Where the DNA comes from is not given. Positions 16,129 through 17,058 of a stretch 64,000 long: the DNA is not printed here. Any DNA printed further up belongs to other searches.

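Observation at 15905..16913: AT-rich 1-kb islet between guaA and holB carries a GrlR-like gene plus a stand-alone RelA/SpoT synthetase-domain gene: candidate toxSAS-type toxin-antitoxin/defence pair with an undescribed partner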

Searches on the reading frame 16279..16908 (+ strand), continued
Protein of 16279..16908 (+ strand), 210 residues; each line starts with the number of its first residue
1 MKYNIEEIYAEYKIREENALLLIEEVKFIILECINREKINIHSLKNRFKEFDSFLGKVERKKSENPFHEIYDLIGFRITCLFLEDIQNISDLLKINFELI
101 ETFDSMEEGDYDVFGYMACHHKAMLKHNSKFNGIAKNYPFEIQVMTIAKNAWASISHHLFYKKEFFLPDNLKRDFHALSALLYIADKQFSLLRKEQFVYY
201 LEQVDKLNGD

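Call 33: search_protein_families(library=padloc, proteins=[L027:3884-4927:+, L087:3881-4930:+, L026:3998-5023:+, L019:1590-2549:+, L056:3872-4963:+, L055:3803-4933:+], max_evalue=0.001)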
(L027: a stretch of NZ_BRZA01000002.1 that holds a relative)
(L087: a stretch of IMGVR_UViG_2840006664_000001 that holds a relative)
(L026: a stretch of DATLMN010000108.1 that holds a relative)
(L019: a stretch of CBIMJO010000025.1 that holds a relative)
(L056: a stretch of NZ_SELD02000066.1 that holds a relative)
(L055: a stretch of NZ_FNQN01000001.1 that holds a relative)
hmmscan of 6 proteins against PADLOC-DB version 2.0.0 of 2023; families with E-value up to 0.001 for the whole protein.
L027:3884-4927:+ (348 aa): 1 family
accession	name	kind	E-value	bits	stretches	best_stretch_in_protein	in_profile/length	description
PDLC04999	PDC-S33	-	1.6e-13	48.9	1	46-176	53-177/349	-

L087:3881-4930:+ (350 aa): 1 family
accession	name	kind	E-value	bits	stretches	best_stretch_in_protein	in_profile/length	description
PDLC04999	PDC-S33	-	2.2e-15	55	1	20-210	26-216/349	-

L026:3998-5023:+ (342 aa): 1 family
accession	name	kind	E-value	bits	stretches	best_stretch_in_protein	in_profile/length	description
PDLC04999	PDC-S33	-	7.1e-17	59.9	1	29-219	56-244/349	-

L019:1590-2549:+ (320 aa): 1 family
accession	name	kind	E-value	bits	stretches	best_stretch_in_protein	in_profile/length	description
PDLC04999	PDC-S33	-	2.9e-10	38.1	1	31-159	53-176/349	-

L056:3872-4963:+ (364 aa): 1 family
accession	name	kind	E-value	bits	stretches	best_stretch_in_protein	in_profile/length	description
PDLC04999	PDC-S33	-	4e-10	37.6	1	53-231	68-232/349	-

L055:3803-4933:+ (377 aa): 1 family
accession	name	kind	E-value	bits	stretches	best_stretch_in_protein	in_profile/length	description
PDLC04999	PDC-S33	-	1.1e-06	26.4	1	66-190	64-175/349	-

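Call 34: search_solved_structures(query=A1, max_evalue=10)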
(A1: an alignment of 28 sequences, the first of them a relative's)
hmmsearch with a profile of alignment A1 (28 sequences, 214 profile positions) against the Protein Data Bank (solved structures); distinct sequences matched with E-value up to 10: 17.
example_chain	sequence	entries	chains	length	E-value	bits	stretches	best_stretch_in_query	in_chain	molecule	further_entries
5f2v_V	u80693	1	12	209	3.2e-24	88.6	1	15-194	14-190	GTP pyrophosphokinase YjbM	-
5ded_D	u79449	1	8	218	3.6e-24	88.5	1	13-180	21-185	GTP pyrophosphokinase YjbM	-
5dec_A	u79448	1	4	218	3.7e-24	88.4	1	14-180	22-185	GTP pyrophosphokinase YjbM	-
6fgk_A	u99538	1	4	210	5.7e-23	84.6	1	36-175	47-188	GTP pyrophosphokinase YwaC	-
6fgj_A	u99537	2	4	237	9.2e-22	80.6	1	37-166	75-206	GTP pyrophosphokinase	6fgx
6ewz_A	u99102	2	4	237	2.2e-21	79.4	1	37-166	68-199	GTP pyrophosphokinase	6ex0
3l9d_A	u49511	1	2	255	6.4e-20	74.6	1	21-199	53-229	Putative GTP pyrophosphokinase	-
2be3_A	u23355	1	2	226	1.7e-19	73.2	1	23-174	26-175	GTP pyrophosphokinase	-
9erv_A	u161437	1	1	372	1.3e-07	34.4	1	43-209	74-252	RelA/SpoT family protein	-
7ztb_A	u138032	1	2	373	1.3e-07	34.4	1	43-209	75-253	RelA/SpoT family protein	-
5xnx_A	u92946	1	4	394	0.0015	21.1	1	17-85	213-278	Bifunctional (p)ppGpp synthase/hydrolase RelA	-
9s6k_B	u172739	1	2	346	0.0026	20.3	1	28-80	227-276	GTP pyrophosphokinase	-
8fr8_I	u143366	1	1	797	0.028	16.9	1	23-85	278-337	GTP pyrophosphokinase RelA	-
8pu4_A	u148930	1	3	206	0.041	16.4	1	43-90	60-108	RelA/SpoT domain-containing protein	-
8pu1_B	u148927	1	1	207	0.042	16.4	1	43-90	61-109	RelA/SpoT domain-containing protein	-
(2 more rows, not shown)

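Call 49: predict_structure(alignment_id=A1)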
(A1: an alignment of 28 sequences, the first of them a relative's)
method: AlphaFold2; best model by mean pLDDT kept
length: 210 residues; sequences in the alignment: 28
mean_pLDDT: 85.9   pTM: 0.76
mean pLDDT of the five models: 85.9, 84.6, 84.4, 83.0, 81.8
residues with pLDDT >= 90: 105; 70-90: 87; 50-70: 18; < 50: 0
segments of 3 or more residues with pLDDT < 50: none
pLDDT, mean of each block of 10 residues (from residue 1): 83 94 96 93 94 93 90 95 88 95 74 73 93 91 90 79 77 74 70 80 80
secondary structure, 60 per line:
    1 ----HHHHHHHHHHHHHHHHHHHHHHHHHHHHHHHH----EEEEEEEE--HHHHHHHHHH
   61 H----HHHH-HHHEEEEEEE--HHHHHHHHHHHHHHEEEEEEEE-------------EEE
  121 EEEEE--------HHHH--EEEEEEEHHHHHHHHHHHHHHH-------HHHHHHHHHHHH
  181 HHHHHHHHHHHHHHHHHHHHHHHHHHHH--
elements in order: H5-36 E41-48 H51-61 H66-69 E74-80 H83-96 E97-104 E118-125 H134-137 E140-146 H147-161 H169-208

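Call 53: fold_search(model_id=the predicted structure, library=pdb)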
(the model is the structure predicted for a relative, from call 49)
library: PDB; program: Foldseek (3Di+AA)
matches with E <= 10: 380; with E <= 0.001: 68
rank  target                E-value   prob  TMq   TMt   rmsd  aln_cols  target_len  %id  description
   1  5dec_B                1.0e-10  1.00  0.56  0.60   6.9       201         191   26  Crystal structure of the small alarmone synthetase 1 from Bacillus subtilis (released 2015-10-28)
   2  6fgk_A                1.7e-10  1.00  0.58  0.65   6.7       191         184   25  Crystal structure of the small alarmone synthethase 2 from Bacillus subtilis (released 2018-02-07)
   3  5dec_A                3.5e-10  1.00  0.60  0.66   6.0       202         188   26  Crystal structure of the small alarmone synthetase 1 from Bacillus subtilis (released 2015-10-28)
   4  6fgk_B                5.4e-10  1.00  0.58  0.65   6.8       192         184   26  Crystal structure of the small alarmone synthethase 2 from Bacillus subtilis (released 2018-02-07)
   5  6fgk_D                6.1e-10  1.00  0.58  0.65   6.7       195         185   25  Crystal structure of the small alarmone synthethase 2 from Bacillus subtilis (released 2018-02-07)
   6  5ded_C                6.9e-10  1.00  0.56  0.60   7.0       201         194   27  Crystal structure of the small alarmone synthethase 1 from Bacillus subtilis bound to its product pppGpp (released 2015-10-28)
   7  6ex0_A                9.5e-10  1.00  0.59  0.64   6.3       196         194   26  Crystal structure of RelP (SAS2) from Staphylococcus aureus bound to pppGpp in the post-catalytic state (released 2018-01-24)
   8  2be3_A                1.1e-09  1.00  0.61  0.63   6.9       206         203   22  Structure of a GTP Pyrophosphokinase Family Protein from Streptococcus pneumoniae (released 2005-12-06)
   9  5dec_D                1.1e-09  1.00  0.52  0.56   6.6       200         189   26  Crystal structure of the small alarmone synthetase 1 from Bacillus subtilis (released 2015-10-28)
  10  5ded_F                1.4e-09  1.00  0.56  0.60   7.3       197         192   25  Crystal structure of the small alarmone synthethase 1 from Bacillus subtilis bound to its product pppGpp (released 2015-10-28)
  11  6ex0_B                1.7e-09  1.00  0.52  0.55   7.8       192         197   25  Crystal structure of RelP (SAS2) from Staphylococcus aureus bound to pppGpp in the post-catalytic state (released 2018-01-24)
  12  5ded_B                1.8e-09  1.00  0.55  0.60   7.1       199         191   26  Crystal structure of the small alarmone synthethase 1 from Bacillus subtilis bound to its product pppGpp (released 2015-10-28)
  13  5f2v_T                1.8e-09  1.00  0.57  0.60   6.6       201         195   26  Crystal structure of the small alarmone synthethase 1 from Bacillus subtilis bound to AMPCPP (released 2015-12-16)
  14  5ded_A                1.9e-09  1.00  0.59  0.62   6.7       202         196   25  Crystal structure of the small alarmone synthethase 1 from Bacillus subtilis bound to its product pppGpp (released 2015-10-28)
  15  5ded_E                1.9e-09  1.00  0.54  0.59   7.2       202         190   27  Crystal structure of the small alarmone synthethase 1 from Bacillus subtilis bound to its product pppGpp (released 2015-10-28)
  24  5f2v_P                5.3e-09  1.00  0.54  0.61   6.4       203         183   23  Crystal structure of the small alarmone synthethase 1 from Bacillus subtilis bound to AMPCPP (released 2015-12-16)
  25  5f2v_X                6.0e-09  1.00  0.48  0.55   7.3       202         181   24  Crystal structure of the small alarmone synthethase 1 from Bacillus subtilis bound to AMPCPP (released 2015-12-16)
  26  5f2v_S                7.7e-09  1.00  0.52  0.58   6.8       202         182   24  Crystal structure of the small alarmone synthethase 1 from Bacillus subtilis bound to AMPCPP (released 2015-12-16)
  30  5f2v_Y                1.3e-08  1.00  0.50  0.56   7.0       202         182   23  Crystal structure of the small alarmone synthethase 1 from Bacillus subtilis bound to AMPCPP (released 2015-12-16)
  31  5f2v_Z                1.4e-08  1.00  0.51  0.59   6.9       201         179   24  Crystal structure of the small alarmone synthethase 1 from Bacillus subtilis bound to AMPCPP (released 2015-12-16)
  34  5f2v_V                2.0e-08  1.00  0.49  0.56   7.2       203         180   25  Crystal structure of the small alarmone synthethase 1 from Bacillus subtilis bound to AMPCPP (released 2015-12-16)
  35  5f2v_U                2.4e-08  1.00  0.50  0.56   7.0       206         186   24  Crystal structure of the small alarmone synthethase 1 from Bacillus subtilis bound to AMPCPP (released 2015-12-16)
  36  5f2v_O                3.3e-08  1.00  0.55  0.61   6.2       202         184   24  Crystal structure of the small alarmone synthethase 1 from Bacillus subtilis bound to AMPCPP (released 2015-12-16)
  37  5f2v_W                5.1e-08  1.00  0.50  0.55   7.5       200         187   25  Crystal structure of the small alarmone synthethase 1 from Bacillus subtilis bound to AMPCPP (released 2015-12-16)
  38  5f2v_Q                1.3e-07  1.00  0.49  0.56   7.2       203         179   26  Crystal structure of the small alarmone synthethase 1 from Bacillus subtilis bound to AMPCPP (released 2015-12-16)
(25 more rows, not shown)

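Call 62: search_protein_families(library=pfam, alignment_id=A4, max_evalue=0.00001)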
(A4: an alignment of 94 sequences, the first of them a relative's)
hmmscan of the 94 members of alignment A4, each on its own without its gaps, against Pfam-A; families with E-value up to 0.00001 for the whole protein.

A. member 1, L009:43-1611:+ (523 aa): 9 families
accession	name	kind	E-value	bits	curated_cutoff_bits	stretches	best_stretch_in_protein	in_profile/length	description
PF13424.12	TPR_12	-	4.1e-19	69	30.1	0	181-249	6-76/77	Tetratricopeptide repeat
PF07719.23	TPR_2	-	1.7e-15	56.2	27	0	156-176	13-33/34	Tetratricopeptide repeat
PF13428.12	TPR_14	-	1.3e-10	41.3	23.5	0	231-264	7-40/44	Tetratricopeptide repeat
PF13414.12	TPR_11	-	2.2e-10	40.5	26.8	0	161-186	11-36/42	TPR repeat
PF00515.34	TPR_1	-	5.5e-10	39.1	27.8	0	156-176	13-33/34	Tetratricopeptide repeat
PF13374.12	TPR_10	-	6.2e-09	36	27.5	0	270-299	6-35/42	Tetratricopeptide repeat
PF09976.15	TPR_21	-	5.4e-07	30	25.5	0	318-342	150-174/193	Tetratricopeptide repeat-like domain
PF13181.12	TPR_8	-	7.4e-07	29.3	25.7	0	269-298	4-33/34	Tetratricopeptide repeat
PF13432.12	TPR_16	-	2.9e-06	28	32.7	0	153-198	6-51/65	Tetratricopeptide repeat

B. families by the number of members that match (of 94 scanned): 113 families (the first 25 are shown)
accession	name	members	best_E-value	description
PF00580.27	UvrD-helicase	2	3.8e-70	UvrD/REP helicase N-terminal domain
PF13361.12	UvrD_C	2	2.7e-61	UvrD-like helicase C-terminal domain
PF00474.23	SSF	2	1.3e-27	Sodium:solute symporter family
PF05014.21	Nuc_deoxyrib_tr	2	5.2e-27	Nucleoside 2-deoxyribosyltransferase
PF13245.12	AAA_19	2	1.2e-26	AAA domain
PF07669.17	Eco57I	2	5.6e-24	Eco57I restriction-modification methylase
PF13614.12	AAA_31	2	4.5e-11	AAA domain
PF13538.12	UvrD_C_2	2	1.4e-09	UvrD-like helicase C-terminal domain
PF13604.12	AAA_30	2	3e-08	AAA domain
PF01139.22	RtcB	1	1.4e-171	tRNA-splicing ligase RtcB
PF00183.23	HSP90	1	3.9e-111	Hsp90 protein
PF03331.19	LpxC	1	2e-106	UDP-3-O-acyl N-acetylglycosamine deacetylase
PF02601.20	Exonuc_VII_L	1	2e-95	Exonuclease VII, large subunit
PF03588.20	Leu_Phe_trans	1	9.4e-78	Leucyl/phenylalanyl-tRNA protein transferase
PF00206.25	Lyase_1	1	2.5e-73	Lyase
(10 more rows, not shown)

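Call 68: search_solved_structures(query=A5, max_evalue=10)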
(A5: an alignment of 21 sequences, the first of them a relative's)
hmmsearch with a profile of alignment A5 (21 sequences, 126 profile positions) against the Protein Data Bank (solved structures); distinct sequences matched with E-value up to 10: 4.
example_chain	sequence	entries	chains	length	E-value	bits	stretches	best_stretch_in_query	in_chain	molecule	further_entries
8tl7_A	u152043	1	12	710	0.0036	20.5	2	34-82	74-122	Computationally designed protein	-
3bhg_A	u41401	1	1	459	0.25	14.6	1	37-108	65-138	Adenylosuccinate lyase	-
6yk8_A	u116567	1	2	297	1.1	12.5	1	14-112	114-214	Uncharacterized protein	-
7bu0_A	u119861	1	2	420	1.6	12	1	14-111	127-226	Uncharacterized protein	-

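Call 76: search_dna_similar(query=window:16279-16908:+, collection=plasmids, mode=protein, max_evalue=0.00001, max_rows=12)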
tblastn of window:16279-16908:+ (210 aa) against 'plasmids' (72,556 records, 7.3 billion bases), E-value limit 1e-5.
Records with a match: 84; places in all: 93; records where one place covers at least 80% of the query: 18.
Best place of each record, by identity: <60% 84.
By first word of the organism name: Bacillus 25; Ralstonia 15; Rhodococcus 9; Rhizobium 5; Agrobacterium 5; Enterococcus 5; Streptomyces 3; Cetobacterium 2; Klebsiella 2; Staphylococcus 2; and 10 more.
By predicted mobility (MOB-suite, as given by PLSDB): non-mobilizable 47; conjugative 19; mobilizable 18.
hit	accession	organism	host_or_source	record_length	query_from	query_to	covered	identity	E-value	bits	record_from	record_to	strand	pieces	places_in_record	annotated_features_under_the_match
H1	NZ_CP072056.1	Bacillus mycoides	cell culture,soil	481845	22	195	83%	44.4%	6e-38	145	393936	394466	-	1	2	hypothetical protein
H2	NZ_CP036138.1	Bacillus mycoides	cell culture,soil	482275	22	195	83%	44.4%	6e-38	145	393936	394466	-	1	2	hypothetical protein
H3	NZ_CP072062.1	Bacillus mycoides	cell culture,soil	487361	22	195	83%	44.4%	6e-38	145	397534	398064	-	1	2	hypothetical protein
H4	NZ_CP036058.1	Bacillus mycoides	cell culture,soil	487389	22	195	83%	44.4%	6e-38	145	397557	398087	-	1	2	hypothetical protein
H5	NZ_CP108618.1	Streptomyces avidinii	-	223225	32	189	75%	40.5%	1e-33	133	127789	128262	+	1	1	hypothetical protein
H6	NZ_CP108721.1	Streptomyces sp. NBC_00998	-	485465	32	189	75%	40.5%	1e-33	133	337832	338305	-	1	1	hypothetical protein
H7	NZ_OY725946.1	Bacteroides finegoldii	-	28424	22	195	83%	34.4%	4e-20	95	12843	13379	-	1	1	(p)ppGpp synthetase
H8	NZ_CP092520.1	Cetobacterium somerae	Danio rerio,tissue sample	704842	32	210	85%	32.3%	2e-15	81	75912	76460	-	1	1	hypothetical protein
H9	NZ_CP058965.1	Klebsiella pneumoniae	sewage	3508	8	199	91%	29.9%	3e-20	95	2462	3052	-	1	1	hypothetical protein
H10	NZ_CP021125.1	Rhizobium sp. Kim5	Phaseolus vulgaris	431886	8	192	88%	30.8%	6e-17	86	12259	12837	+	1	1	RelA/SpoT domain-containing protein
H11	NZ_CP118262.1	Agrobacterium vitis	Grape,cell culture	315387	8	192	88%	30.8%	7e-16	82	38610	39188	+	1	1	hypothetical protein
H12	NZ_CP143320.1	Cetobacterium somerae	intestine of Yellow Catfish,pure culture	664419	32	210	85%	31.7%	1e-15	82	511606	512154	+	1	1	hypothetical protein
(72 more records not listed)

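Call 77: search_dna_similar(query=window:16279-16908:+, collection=phages, mode=protein, max_evalue=0.00001, max_rows=12)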
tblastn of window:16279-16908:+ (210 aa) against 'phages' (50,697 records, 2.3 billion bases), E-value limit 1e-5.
Records with a match: 25; places in all: 25; records where one place covers at least 80% of the query: 4.
Best place of each record, by identity: <60% 25.
By first word of the organism name: Listeria 10; Bacteriophage 8; Staphylococcus 3; Mycobacterium 2; Vibrio 1; Enterococcus 1.
By host as written in the record: Listeria monocytogenes 10; - 8; Staphylococcus aureus 3; Mycobacterium abscessus GD68 1; Mycobacterium abscessus GD04 1; Vibrio cyclitrophicus 10N.261.45.F7 1; Enterococcus faecalis 1.
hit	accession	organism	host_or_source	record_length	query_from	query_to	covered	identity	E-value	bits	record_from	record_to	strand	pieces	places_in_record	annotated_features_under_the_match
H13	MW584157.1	Mycobacterium phage prophi68-1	Mycobacterium abscessus GD68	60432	22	189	80%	38.0%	3e-32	128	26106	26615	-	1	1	42: GTP pyrophosphokinase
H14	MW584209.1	Mycobacterium phage prophiGD04-1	Mycobacterium abscessus GD04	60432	22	189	80%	38.0%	3e-32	128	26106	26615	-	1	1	42: GTP pyrophosphokinase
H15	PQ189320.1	Vibrio phage 10N.261.45.F7_PE002A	Vibrio cyclitrophicus 10N.261.45.F7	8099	22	193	82%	34.3%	4e-21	96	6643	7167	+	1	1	hypothetical protein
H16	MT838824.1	Bacteriophage sp.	human fecal samples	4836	25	195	81%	28.2%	8e-6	52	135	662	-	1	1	record has no annotation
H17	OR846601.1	Enterococcus phage Efs 1-1-1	Enterococcus faecalis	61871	39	195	75%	29.8%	3e-10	65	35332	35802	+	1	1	record has no annotation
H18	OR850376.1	Staphylococcus phage SA 1298 Kay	Staphylococcus aureus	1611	41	195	74%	28.8%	2e-9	62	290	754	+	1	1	record has no annotation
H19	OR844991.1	Staphylococcus phage SA 1306 Kay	Staphylococcus aureus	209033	41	195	74%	28.8%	3e-9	62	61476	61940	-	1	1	record has no annotation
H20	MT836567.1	Bacteriophage sp.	human fecal samples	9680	41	194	73%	28.1%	2e-9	62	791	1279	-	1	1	record has no annotation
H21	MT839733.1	Bacteriophage sp.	human fecal samples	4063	41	193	73%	27.9%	1e-6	54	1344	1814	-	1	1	record has no annotation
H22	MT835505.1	Bacteriophage sp.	human fecal samples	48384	41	195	74%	27.3%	4e-8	58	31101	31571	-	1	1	record has no annotation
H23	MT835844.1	Bacteriophage sp.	human fecal samples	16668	31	182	72%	27.8%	3e-8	59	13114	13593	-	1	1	record has no annotation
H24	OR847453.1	Listeria phage LM 4-11-1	Listeria monocytogenes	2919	41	195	74%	26.7%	7e-7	54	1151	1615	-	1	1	record has no annotation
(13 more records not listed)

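Call 79: get_annotated_region(hit=H13, flank=2500)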
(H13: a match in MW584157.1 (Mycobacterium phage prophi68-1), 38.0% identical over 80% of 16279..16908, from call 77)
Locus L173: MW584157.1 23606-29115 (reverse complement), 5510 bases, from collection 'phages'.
description: Mycobacterium phage prophi68-1, complete genome.
organism: Mycobacterium phage prophi68-1 (NCBI taxid 2813220)
taxonomy: Viruses; Duplodnaviria; Heunggongvirae; Uroviricota; Caudoviricetes
host: Mycobacterium abscessus GD68; source: -; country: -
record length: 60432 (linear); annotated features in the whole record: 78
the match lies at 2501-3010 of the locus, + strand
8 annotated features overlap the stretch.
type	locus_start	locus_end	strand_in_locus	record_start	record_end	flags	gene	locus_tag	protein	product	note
CDS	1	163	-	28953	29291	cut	47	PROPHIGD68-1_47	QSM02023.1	HNH endonuclease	-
CDS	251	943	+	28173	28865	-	46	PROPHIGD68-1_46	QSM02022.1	hypothetical protein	-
CDS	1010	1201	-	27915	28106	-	45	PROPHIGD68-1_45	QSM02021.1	hypothetical protein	-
CDS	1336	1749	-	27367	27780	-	44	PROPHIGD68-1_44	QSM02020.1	hypothetical protein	-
CDS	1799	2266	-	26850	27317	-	43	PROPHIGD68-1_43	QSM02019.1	holin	-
CDS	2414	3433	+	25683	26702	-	42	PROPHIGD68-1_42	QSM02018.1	GTP pyrophosphokinase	-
CDS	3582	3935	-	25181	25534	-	41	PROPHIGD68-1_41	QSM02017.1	hypothetical protein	-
CDS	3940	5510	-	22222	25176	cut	40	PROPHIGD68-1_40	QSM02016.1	membrane protein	-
